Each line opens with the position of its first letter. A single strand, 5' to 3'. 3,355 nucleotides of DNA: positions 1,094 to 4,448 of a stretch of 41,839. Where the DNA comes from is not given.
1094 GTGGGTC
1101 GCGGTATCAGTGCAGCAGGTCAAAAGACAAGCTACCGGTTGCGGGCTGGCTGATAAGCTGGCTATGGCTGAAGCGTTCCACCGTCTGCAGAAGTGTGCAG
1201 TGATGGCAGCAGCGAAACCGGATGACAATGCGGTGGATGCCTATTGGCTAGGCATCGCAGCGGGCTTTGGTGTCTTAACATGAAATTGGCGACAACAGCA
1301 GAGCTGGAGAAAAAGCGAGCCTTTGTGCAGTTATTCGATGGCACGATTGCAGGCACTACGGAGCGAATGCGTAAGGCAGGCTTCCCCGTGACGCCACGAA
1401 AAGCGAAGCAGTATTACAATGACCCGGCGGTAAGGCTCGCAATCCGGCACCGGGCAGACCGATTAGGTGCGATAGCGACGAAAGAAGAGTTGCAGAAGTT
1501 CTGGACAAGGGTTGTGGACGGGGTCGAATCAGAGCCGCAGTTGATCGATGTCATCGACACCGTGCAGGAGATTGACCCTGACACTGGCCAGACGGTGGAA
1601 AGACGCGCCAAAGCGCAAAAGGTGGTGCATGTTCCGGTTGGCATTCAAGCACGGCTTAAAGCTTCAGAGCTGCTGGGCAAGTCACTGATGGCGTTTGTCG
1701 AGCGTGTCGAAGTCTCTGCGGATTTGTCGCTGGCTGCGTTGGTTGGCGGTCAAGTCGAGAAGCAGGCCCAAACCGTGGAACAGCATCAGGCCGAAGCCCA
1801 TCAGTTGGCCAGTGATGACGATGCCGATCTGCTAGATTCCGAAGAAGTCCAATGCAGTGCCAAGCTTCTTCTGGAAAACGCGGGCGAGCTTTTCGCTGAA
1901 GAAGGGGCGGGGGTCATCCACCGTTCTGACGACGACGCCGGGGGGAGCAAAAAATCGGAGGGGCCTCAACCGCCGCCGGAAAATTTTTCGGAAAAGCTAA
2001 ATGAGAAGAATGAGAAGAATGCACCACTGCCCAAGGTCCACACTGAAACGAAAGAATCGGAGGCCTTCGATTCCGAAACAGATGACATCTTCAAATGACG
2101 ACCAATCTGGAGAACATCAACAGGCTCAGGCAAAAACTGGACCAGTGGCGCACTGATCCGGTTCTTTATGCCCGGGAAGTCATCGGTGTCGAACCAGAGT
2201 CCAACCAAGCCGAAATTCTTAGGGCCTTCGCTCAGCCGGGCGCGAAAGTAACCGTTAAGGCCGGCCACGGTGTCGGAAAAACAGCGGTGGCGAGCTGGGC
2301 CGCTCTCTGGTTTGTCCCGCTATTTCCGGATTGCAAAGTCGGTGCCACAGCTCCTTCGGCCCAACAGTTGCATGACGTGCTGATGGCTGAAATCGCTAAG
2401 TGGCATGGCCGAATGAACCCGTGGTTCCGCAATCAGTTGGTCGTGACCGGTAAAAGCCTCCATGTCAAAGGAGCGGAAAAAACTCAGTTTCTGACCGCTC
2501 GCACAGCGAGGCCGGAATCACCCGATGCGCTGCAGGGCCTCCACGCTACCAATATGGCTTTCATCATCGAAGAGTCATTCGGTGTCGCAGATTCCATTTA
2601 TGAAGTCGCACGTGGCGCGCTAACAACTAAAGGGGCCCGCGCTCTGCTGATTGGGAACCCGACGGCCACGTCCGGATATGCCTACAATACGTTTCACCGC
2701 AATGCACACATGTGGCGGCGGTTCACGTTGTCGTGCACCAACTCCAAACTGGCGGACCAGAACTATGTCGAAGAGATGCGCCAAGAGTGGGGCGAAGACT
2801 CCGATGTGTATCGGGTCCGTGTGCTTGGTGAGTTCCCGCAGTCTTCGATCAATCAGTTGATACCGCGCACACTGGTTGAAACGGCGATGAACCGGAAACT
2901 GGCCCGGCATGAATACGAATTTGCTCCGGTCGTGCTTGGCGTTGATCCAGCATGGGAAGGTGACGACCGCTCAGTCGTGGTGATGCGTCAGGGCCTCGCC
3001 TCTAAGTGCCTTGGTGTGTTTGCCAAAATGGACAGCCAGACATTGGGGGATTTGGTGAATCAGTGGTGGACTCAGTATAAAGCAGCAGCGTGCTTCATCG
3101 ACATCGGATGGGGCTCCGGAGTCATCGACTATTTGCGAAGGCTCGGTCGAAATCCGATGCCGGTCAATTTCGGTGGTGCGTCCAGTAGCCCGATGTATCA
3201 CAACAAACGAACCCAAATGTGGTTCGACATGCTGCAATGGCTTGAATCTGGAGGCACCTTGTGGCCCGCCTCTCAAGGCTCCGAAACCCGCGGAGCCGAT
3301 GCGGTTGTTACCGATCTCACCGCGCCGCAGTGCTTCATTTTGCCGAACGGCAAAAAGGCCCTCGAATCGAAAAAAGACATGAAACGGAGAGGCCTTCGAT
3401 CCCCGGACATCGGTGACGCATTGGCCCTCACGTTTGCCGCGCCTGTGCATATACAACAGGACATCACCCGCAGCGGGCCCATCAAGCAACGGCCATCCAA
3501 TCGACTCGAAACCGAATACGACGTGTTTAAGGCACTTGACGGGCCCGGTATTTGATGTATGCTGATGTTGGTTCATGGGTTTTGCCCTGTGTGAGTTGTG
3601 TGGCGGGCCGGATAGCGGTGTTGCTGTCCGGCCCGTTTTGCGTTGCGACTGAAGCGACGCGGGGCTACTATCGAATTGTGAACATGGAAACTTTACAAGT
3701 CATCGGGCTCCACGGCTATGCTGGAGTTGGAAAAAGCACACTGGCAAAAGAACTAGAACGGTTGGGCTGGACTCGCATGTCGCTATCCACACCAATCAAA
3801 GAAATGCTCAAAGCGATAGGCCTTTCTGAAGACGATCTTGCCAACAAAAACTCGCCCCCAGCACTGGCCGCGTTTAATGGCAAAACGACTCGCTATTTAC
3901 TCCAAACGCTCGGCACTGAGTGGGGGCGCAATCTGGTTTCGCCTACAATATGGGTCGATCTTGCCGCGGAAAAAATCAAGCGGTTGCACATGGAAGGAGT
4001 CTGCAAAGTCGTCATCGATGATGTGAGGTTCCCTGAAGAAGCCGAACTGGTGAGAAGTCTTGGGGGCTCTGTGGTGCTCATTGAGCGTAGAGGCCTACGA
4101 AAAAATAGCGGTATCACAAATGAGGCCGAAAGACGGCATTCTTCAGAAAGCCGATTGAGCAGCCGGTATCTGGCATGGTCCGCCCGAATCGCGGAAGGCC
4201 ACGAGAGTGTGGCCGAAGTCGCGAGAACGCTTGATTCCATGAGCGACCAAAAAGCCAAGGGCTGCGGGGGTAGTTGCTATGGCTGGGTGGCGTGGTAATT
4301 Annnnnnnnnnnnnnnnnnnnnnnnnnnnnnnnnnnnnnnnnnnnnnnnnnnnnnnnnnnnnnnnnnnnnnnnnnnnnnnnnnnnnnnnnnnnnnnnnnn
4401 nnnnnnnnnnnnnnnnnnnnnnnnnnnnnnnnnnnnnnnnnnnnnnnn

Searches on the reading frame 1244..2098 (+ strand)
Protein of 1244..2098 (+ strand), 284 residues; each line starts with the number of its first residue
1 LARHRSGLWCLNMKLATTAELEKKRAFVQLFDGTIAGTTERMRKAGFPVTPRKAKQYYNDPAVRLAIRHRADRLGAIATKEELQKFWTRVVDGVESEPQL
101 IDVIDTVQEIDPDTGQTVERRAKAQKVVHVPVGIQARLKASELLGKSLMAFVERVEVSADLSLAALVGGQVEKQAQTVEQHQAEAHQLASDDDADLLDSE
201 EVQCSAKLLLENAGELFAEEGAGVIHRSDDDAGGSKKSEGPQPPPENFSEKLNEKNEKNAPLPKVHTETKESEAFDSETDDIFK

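Call 9: search_protein_families(library=phrogs, proteins=[window:1244-2098:+], max_evalue=0.00001)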
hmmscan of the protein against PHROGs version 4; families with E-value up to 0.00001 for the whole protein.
window:1244-2098:+ (284 aa): 1 family
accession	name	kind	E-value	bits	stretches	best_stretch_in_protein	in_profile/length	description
phrog_51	-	head and packaging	8.9e-07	29.9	1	22-192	91-257/261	terminase small subunit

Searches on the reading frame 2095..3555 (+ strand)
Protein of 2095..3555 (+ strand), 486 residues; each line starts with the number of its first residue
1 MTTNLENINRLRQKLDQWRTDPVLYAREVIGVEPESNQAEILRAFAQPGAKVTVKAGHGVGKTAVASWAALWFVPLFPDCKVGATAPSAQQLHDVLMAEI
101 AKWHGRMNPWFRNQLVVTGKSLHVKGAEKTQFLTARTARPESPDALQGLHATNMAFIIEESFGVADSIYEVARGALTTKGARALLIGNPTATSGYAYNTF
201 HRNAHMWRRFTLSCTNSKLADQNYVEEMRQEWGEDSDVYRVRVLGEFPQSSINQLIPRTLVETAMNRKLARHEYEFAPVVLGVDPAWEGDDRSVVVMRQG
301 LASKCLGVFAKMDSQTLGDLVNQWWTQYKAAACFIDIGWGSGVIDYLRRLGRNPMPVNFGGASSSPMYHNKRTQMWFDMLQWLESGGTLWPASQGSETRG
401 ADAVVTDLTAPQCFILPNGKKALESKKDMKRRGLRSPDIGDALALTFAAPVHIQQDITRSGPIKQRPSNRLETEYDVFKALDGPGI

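Call 9: search_protein_families(library=phrogs, proteins=[window:2095-3555:+], max_evalue=0.00001)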
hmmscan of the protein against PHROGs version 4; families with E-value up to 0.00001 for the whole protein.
window:2095-3555:+ (486 aa): 3 families
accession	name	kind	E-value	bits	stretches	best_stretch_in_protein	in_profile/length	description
phrog_5902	-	unknown function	1.6e-58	199.7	1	9-271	9-279/359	-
phrog_2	-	head and packaging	2.2e-45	156.7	1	19-467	251-606/807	terminase large subunit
phrog_20197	-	unknown function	7e-09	36.8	1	10-120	10-123/158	-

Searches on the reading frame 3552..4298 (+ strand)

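Call 9: search_protein_families(library=phrogs, proteins=[window:3552-4298:+], max_evalue=0.00001)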
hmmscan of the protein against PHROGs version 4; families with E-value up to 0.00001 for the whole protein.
window:3552-4298:+ (248 aa): 1 family
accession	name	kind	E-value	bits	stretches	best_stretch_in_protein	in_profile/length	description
phrog_139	-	other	1.1e-37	131.2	1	44-203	79-234/342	deoxynucleoside monophosphate kinase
